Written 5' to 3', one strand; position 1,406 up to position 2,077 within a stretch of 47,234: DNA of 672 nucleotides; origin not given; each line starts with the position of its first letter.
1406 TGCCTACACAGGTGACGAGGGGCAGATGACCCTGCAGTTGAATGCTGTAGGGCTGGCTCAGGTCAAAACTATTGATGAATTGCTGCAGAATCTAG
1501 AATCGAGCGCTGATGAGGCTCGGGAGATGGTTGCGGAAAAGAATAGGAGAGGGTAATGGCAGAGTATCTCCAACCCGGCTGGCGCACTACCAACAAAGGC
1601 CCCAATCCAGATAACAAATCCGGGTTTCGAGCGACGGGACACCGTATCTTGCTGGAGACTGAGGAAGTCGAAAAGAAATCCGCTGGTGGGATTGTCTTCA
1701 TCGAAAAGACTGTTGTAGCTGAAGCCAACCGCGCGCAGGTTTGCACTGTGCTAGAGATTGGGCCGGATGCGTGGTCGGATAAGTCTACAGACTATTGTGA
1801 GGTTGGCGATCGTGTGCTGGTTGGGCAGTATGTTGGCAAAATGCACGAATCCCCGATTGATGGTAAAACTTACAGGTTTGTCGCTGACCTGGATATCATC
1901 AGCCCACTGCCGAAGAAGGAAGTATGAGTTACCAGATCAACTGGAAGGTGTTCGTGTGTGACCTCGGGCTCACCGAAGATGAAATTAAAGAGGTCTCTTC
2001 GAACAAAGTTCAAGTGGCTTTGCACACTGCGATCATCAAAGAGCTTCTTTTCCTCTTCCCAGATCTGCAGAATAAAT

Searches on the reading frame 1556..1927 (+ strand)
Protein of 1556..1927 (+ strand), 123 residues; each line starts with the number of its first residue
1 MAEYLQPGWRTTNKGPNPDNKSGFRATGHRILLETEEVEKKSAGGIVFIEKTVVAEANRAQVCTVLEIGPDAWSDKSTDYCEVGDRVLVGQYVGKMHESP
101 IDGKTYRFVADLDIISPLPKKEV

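Call 105: search_protein_families(library=pfam, proteins=[window:1556-1927:+], max_evalue=0.01)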
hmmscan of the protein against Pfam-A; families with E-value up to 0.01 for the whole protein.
window:1556-1927:+ (123 aa): 1 family
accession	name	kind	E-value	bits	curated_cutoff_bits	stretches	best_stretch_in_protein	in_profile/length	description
PF00166.26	Cpn10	-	9.3e-10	38.9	21.1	1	25-115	3-90/93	Chaperonin 10 Kd subunit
